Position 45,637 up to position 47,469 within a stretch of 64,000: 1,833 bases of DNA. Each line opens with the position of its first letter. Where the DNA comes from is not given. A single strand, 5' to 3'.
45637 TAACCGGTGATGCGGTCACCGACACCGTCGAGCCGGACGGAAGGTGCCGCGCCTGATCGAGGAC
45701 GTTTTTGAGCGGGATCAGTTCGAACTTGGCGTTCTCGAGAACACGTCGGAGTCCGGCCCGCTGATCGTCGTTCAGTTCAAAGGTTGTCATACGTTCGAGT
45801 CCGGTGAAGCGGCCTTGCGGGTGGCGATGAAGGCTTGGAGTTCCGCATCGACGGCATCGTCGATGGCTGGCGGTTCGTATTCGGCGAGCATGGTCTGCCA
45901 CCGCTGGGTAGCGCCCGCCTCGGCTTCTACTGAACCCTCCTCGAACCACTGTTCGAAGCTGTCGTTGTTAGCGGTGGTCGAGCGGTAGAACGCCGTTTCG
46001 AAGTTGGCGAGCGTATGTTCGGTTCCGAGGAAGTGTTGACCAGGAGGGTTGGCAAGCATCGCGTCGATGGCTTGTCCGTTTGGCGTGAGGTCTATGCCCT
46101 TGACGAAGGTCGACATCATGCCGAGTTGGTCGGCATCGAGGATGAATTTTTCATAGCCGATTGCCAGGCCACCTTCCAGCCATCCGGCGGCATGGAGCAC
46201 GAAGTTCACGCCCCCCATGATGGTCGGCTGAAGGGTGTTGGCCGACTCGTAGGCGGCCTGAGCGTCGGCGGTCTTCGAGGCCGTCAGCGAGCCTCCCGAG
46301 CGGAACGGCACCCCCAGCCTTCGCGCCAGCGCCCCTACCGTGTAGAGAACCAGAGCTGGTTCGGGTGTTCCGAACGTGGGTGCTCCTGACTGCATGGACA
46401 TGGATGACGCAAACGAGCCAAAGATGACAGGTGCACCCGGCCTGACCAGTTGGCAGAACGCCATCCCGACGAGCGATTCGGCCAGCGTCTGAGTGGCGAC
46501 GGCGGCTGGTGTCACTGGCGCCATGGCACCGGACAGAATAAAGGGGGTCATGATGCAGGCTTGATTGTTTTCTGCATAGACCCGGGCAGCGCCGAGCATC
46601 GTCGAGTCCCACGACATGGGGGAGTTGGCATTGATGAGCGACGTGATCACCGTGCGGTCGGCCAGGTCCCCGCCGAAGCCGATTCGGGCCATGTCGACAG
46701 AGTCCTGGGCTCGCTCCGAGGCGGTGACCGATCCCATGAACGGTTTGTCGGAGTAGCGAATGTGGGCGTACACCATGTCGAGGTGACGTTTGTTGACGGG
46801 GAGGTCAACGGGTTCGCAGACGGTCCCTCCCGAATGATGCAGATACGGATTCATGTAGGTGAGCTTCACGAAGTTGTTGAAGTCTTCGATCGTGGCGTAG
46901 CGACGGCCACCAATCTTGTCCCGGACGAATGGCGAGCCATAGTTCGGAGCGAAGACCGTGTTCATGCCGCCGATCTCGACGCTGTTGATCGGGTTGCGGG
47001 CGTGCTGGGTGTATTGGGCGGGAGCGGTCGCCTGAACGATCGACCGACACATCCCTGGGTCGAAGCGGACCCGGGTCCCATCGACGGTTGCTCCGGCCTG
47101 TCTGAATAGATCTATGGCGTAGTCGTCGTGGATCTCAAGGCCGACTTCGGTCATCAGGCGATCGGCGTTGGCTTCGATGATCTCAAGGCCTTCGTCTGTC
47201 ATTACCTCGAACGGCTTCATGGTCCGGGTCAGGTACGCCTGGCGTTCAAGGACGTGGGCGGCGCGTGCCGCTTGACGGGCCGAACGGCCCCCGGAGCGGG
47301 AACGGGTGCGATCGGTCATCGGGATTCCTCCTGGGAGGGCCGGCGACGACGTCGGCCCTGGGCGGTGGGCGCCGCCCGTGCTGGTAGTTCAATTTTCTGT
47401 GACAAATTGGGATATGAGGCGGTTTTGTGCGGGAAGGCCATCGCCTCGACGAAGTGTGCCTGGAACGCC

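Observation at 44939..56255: Self-contained corrinoid-dependent methylamine/betaine demethylation module wired to a DMG-dehydrogenase-like enzyme and ETF in an actinobacterium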

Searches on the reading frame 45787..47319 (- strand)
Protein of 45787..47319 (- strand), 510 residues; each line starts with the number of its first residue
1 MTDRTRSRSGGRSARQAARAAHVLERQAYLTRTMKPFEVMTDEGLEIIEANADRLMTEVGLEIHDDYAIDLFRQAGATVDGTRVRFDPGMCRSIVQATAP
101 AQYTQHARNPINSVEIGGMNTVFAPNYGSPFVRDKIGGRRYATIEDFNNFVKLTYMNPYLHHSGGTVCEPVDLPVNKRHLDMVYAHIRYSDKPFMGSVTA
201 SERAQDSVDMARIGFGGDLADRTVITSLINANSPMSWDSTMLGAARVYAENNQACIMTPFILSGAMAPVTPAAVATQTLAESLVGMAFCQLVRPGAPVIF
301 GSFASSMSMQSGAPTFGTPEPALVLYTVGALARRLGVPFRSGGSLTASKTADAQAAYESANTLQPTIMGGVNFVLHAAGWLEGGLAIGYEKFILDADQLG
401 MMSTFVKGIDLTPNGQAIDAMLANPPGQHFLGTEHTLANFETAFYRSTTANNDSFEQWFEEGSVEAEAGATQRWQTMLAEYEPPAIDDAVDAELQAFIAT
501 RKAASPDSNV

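Call 4: search_protein_families(library=pfam, proteins=[window:45787-47319:-], max_evalue=0.01)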
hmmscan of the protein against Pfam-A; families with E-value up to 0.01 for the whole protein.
window:45787-47319:- (510 aa): 1 family
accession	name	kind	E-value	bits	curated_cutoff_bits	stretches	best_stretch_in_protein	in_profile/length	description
PF06253.16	MTTB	-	2.6e-216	718.9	25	1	8-504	1-498/500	Trimethylamine methyltransferase (MTTB)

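Call 5: search_protein_families(library=ncbifam, proteins=[window:45787-47319:-], max_evalue=0.01)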
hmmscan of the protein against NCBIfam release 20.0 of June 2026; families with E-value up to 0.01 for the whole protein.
window:45787-47319:- (510 aa): 1 family
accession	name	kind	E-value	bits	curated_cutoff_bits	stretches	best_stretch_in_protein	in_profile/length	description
TIGR02369.2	trimeth_pyl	equivalog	2.4e-69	234.1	525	1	37-499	3-466/469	[trimethylamine--corrinoid protein] Co-methyltransferase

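Call 8: search_solved_structures(query=window:45787-47319:-, max_evalue=0.001, show_alignments=2)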
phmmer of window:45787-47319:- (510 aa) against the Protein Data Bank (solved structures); distinct sequences matched with E-value up to 0.001: 5.
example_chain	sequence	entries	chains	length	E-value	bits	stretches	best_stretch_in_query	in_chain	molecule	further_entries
4yyc_A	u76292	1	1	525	4e-196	655.3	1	4-508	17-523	Putative trimethylamine methyltransferase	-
2qne_A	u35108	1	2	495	3.9e-121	408.1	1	27-501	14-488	Putative methyltransferase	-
9yce_A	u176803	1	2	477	1.5e-120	406.2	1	36-501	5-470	Glycine betaine methyltransferase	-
7xcl_A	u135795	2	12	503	4.9e-24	87.8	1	42-499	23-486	Trimethylamine methyltransferase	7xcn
7xcm_A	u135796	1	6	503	6.6e-24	87.4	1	42-499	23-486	Trimethylamine methyltransferase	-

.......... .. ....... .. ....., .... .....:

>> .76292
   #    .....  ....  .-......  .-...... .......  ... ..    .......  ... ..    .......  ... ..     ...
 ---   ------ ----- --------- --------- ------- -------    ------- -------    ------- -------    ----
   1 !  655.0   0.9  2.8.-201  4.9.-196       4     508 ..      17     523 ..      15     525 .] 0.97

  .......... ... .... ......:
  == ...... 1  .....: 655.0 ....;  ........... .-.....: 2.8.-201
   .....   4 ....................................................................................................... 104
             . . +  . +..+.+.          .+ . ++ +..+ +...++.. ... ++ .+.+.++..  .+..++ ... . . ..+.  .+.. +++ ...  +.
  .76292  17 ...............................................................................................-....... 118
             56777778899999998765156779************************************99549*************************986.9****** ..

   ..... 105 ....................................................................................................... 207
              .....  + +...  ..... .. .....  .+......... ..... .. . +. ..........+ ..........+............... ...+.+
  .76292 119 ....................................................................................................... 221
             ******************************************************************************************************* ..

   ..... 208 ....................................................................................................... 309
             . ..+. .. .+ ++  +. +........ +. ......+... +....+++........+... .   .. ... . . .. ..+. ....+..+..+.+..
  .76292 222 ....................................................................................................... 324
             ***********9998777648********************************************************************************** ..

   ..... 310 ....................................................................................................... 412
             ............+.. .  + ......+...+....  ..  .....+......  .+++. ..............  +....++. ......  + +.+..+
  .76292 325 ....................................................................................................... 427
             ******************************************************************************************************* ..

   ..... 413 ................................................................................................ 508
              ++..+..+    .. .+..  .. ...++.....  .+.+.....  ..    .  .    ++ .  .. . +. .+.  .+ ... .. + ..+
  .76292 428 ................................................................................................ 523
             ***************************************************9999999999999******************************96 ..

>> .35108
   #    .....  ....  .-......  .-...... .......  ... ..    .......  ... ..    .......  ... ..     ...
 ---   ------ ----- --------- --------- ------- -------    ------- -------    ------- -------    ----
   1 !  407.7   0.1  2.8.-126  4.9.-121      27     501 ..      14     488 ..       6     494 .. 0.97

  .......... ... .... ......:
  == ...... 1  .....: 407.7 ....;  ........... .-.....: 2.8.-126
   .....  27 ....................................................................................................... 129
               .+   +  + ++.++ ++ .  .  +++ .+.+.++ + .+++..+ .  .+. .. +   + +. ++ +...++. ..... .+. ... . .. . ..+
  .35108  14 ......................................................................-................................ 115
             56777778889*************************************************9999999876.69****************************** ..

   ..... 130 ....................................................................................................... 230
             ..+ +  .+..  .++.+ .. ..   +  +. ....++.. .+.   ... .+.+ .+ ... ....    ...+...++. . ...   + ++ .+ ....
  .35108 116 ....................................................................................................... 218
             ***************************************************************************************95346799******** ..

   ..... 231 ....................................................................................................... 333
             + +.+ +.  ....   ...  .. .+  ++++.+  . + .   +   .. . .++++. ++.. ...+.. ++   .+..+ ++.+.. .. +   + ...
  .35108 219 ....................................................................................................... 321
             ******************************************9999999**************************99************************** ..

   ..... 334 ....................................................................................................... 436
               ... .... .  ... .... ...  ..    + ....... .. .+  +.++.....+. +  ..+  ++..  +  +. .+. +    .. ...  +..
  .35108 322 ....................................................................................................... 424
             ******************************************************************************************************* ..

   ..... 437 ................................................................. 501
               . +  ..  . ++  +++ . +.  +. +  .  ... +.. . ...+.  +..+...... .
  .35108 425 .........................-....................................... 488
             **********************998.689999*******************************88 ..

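Call 17: find_homologous_proteins(query=window:45787-47319:-, max_evalue=1e-50)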
Query window:45787-47319:- (510 aa): 8000 proteins with E <= 1e-50 among 8000 candidates; the best 120 are listed.
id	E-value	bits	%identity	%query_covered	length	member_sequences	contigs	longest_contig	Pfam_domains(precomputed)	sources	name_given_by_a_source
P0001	0.0e+0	1089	94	100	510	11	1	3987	PF06253.17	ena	-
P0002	0.0e+0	1081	93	100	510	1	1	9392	PF06253.17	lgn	-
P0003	0.0e+0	1073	92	100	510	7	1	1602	PF06253.17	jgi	jgi:trimethylamine--corrinoid protein Co-methyltransferase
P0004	0.0e+0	1029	88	100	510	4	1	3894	PF06253.17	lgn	-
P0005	1.5e-291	985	85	97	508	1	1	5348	PF06253.17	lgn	-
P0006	2.0e-283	958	82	100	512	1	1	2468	PF06253.17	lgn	-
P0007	9.4e-278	939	82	100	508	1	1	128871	PF06253.17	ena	-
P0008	7.7e-271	917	69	73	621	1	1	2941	PF06253.17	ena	-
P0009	2.9e-260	882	77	99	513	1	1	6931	PF06253.17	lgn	-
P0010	5.5e-259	878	77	99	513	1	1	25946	PF06253.17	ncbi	-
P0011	2.0e-251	853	74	96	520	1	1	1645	PF06253.17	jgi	-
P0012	2.6e-251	852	75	97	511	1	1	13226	PF06253.17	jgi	jgi:trimethylamine---corrinoid protein Co-methyltransferase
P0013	4.4e-251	851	76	95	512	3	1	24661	PF06253.17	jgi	jgi:trimethylamine--corrinoid protein Co-methyltransferase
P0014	7.0e-251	851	75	96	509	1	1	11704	PF06253.17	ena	-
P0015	2.5e-250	849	75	96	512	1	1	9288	PF06253.17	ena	-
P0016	2.6e-250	849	75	96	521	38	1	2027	PF06253.17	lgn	-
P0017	5.2e-250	848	74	98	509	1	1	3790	PF06253.17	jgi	jgi:trimethylamine--corrinoid protein Co-methyltransferase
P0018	1.1e-249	847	74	95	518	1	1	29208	PF06253.17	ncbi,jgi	ncbi:MAG: hypothetical protein RL238_2924 [Actinomycetota bacterium]|jgi:trimethylamine--corrinoid p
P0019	1.4e-249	847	74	99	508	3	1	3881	PF06253.17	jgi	jgi:trimethylamine---corrinoid protein Co-methyltransferase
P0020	2.2e-249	846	74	96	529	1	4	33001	PF06253.17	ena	-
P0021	2.5e-249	846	73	96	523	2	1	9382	PF06253.17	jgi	jgi:trimethylamine---corrinoid protein Co-methyltransferase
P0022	2.8e-249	846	74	96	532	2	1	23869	PF06253.17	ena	-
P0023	3.3e-249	845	76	94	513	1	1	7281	PF06253.17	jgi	jgi:trimethylamine--corrinoid protein Co-methyltransferase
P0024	4.3e-249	845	74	96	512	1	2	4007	PF06253.17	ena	-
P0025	5.9e-249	844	76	95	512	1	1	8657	PF06253.17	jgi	jgi:trimethylamine--corrinoid protein Co-methyltransferase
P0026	6.5e-249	844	74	100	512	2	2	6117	PF06253.17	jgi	jgi:trimethylamine--corrinoid protein Co-methyltransferase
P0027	6.9e-249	844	75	95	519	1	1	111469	PF06253.17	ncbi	-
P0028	7.9e-249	844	74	100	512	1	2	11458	PF06253.17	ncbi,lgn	-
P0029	9.2e-249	844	73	96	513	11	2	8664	PF06253.17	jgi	jgi:trimethylamine---corrinoid protein Co-methyltransferase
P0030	1.2e-248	843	73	99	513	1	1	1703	PF06253.17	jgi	jgi:trimethylamine--corrinoid protein Co-methyltransferase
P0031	1.3e-248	843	74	100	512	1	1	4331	PF06253.17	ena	-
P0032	1.4e-248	843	72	96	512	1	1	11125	PF06253.17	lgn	-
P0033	1.5e-248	843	75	95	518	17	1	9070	PF06253.17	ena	-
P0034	2.1e-248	843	75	96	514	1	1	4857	PF06253.17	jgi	jgi:trimethylamine--corrinoid protein Co-methyltransferase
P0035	2.4e-248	842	74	96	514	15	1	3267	PF06253.17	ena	-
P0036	3.4e-248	842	74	96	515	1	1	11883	PF06253.17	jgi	jgi:trimethylamine--corrinoid protein Co-methyltransferase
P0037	4.6e-248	842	74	96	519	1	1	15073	PF06253.17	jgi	jgi:trimethylamine---corrinoid protein Co-methyltransferase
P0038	5.0e-248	841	74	100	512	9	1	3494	PF06253.17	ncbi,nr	ncbi:MAG TPA: trimethylamine methyltransferase family protein, partial [Ilumatobacter sp.]|nr:trimet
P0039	5.7e-248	841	74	95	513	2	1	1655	PF06253.17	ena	-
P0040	6.1e-248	841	74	97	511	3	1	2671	PF06253.17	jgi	jgi:trimethylamine---corrinoid protein Co-methyltransferase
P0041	6.3e-248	841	74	96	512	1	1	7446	PF06253.17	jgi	jgi:trimethylamine--corrinoid protein Co-methyltransferase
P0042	7.8e-248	841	72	100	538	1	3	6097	PF06253.17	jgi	jgi:trimethylamine--corrinoid protein Co-methyltransferase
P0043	8.6e-248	841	75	96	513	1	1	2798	PF06253.17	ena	-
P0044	9.3e-248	841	73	100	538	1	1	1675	PF06253.17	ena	-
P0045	9.4e-248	841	74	96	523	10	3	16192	PF06253.17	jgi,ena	-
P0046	1.3e-247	840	73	97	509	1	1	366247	PF06253.17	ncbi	-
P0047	1.4e-247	840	72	100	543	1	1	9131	PF06253.17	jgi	jgi:trimethylamine--corrinoid protein Co-methyltransferase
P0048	1.4e-247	840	74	96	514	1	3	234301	PF06253.17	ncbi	ncbi:MAG: trimethylamine methyltransferase family protein [Ilumatobacteraceae bacterium]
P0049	1.7e-247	840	74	96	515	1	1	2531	PF06253.17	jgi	-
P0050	1.8e-247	840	75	96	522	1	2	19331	PF06253.17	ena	-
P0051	1.8e-247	840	74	96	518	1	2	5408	PF06253.17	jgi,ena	jgi:trimethylamine---corrinoid protein Co-methyltransferase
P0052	2.1e-247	839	74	96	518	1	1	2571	PF06253.17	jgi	jgi:trimethylamine---corrinoid protein Co-methyltransferase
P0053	2.4e-247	839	75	94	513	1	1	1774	PF06253.17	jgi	jgi:trimethylamine--corrinoid protein Co-methyltransferase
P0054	2.6e-247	839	75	95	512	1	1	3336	PF06253.17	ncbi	-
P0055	2.7e-247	839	74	99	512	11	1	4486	PF06253.17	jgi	-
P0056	3.5e-247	839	74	96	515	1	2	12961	PF06253.17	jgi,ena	-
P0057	5.0e-247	838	74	97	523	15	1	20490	PF06253.17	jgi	jgi:trimethylamine---corrinoid protein Co-methyltransferase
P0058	7.3e-247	838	74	96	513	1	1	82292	PF06253.17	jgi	jgi:trimethylamine--corrinoid protein Co-methyltransferase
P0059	7.4e-247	838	73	100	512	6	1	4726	PF06253.17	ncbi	-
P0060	8.3e-247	837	75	96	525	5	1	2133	PF06253.17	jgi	jgi:trimethylamine---corrinoid protein Co-methyltransferase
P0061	9.7e-247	837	73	96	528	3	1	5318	PF06253.17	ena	-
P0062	9.9e-247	837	73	96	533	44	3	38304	PF06253.17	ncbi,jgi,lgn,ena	-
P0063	1.2e-246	837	74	97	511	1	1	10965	PF06253.17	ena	-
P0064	1.2e-246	837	73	100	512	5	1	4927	PF06253.17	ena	-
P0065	1.3e-246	837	72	99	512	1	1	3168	PF06253.17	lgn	-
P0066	1.6e-246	836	74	95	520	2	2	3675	PF06253.17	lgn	-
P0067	1.8e-246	836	73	100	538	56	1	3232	PF06253.17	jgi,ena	jgi:trimethylamine--corrinoid protein Co-methyltransferase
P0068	1.9e-246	836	73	100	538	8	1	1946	PF06253.17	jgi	jgi:trimethylamine--corrinoid protein Co-methyltransferase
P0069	1.9e-246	836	73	100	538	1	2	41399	PF06253.17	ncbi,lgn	-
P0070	2.0e-246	836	74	99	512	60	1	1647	PF06253.17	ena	-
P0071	2.6e-246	836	75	97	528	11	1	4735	PF06253.17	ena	-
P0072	2.9e-246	836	73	100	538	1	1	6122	PF06253.17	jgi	-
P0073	2.9e-246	836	73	96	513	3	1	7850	PF06253.17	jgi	jgi:trimethylamine---corrinoid protein Co-methyltransferase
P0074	3.1e-246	835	73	100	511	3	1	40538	PF06253.17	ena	-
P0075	3.3e-246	835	72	100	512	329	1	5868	PF06253.17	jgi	jgi:trimethylamine--corrinoid protein Co-methyltransferase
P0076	3.3e-246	835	74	95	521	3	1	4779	PF06253.17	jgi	jgi:trimethylamine---corrinoid protein Co-methyltransferase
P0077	3.3e-246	835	73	100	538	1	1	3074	PF06253.17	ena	-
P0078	3.5e-246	835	73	100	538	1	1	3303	PF06253.17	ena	-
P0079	3.5e-246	835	73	99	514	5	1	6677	PF06253.17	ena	-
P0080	3.7e-246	835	72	100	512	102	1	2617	PF06253.17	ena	-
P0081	4.2e-246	835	73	100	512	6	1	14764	PF06253.17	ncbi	-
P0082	4.8e-246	835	72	96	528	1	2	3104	PF06253.17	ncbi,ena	-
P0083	5.0e-246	835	74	98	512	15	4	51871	PF06253.17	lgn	-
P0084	5.4e-246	835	74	98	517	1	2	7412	PF06253.17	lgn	-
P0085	5.8e-246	835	72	97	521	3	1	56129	PF06253.17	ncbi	-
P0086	6.2e-246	835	74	96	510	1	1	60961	PF06253.17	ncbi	-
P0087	6.4e-246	834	74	97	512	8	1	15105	PF06253.17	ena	-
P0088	7.4e-246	834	74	97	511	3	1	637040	PF06253.17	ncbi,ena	-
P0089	7.6e-246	834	74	95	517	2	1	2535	PF06253.17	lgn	-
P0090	7.8e-246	834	72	100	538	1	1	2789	PF06253.17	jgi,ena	jgi:trimethylamine--corrinoid protein Co-methyltransferase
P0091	8.9e-246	834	74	95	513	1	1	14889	PF06253.17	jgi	jgi:trimethylamine---corrinoid protein Co-methyltransferase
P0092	9.2e-246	834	73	100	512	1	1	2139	PF06253.17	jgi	jgi:trimethylamine--corrinoid protein Co-methyltransferase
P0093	9.3e-246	834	73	100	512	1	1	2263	PF06253.17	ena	-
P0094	9.4e-246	834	72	100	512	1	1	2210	PF06253.17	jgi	jgi:trimethylamine--corrinoid protein Co-methyltransferase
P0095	9.7e-246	834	72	96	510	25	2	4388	PF06253.17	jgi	jgi:trimethylamine---corrinoid protein Co-methyltransferase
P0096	1.0e-245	834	73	95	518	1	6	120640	PF06253.17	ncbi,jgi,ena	jgi:trimethylamine--corrinoid protein Co-methyltransferase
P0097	1.1e-245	834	73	97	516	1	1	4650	PF06253.17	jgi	jgi:trimethylamine---corrinoid protein Co-methyltransferase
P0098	1.4e-245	833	74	96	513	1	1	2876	PF06253.17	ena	-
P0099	1.4e-245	833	73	100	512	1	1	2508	PF06253.17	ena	-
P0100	1.5e-245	833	72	100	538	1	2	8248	PF06253.17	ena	-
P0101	1.6e-245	833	72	100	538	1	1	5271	PF06253.17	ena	-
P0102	1.6e-245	833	75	95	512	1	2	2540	PF06253.17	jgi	jgi:trimethylamine---corrinoid protein Co-methyltransferase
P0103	1.6e-245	833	75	95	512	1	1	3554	PF06253.17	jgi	jgi:trimethylamine---corrinoid protein Co-methyltransferase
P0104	1.6e-245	833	75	95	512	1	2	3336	PF06253.17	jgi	jgi:trimethylamine---corrinoid protein Co-methyltransferase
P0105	1.7e-245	833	75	95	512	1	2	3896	PF06253.17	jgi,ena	jgi:trimethylamine--corrinoid protein Co-methyltransferase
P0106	1.7e-245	833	74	95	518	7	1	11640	PF06253.17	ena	-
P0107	1.8e-245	833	72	95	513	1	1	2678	PF06253.17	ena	-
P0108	1.9e-245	833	73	100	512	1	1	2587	PF06253.17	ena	-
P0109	1.9e-245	833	73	100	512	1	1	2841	PF06253.17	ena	-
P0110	2.0e-245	833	74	95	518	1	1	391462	PF06253.17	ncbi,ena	-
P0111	2.1e-245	833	74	96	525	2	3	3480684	PF06253.17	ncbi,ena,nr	ncbi:MAG: trimethylamine methyltransferase family protein [Acidimicrobiales bacterium]|nr:trimethyla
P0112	2.1e-245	833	72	100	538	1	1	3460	PF06253.17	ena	-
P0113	2.1e-245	833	72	100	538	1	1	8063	PF06253.17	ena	-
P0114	2.1e-245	833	72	100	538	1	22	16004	PF06253.17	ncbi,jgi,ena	jgi:trimethylamine--corrinoid protein Co-methyltransferase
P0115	2.2e-245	833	72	100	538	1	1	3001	PF06253.17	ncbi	-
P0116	2.2e-245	833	72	100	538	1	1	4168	PF06253.17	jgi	-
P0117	2.5e-245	832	74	96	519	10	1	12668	PF06253.17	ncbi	-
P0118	2.8e-245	832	72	100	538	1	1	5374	PF06253.17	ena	-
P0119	3.0e-245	832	73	99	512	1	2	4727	PF06253.17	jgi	-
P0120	3.0e-245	832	73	96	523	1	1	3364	PF06253.17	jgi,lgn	jgi:trimethylamine--corrinoid protein Co-methyltransferase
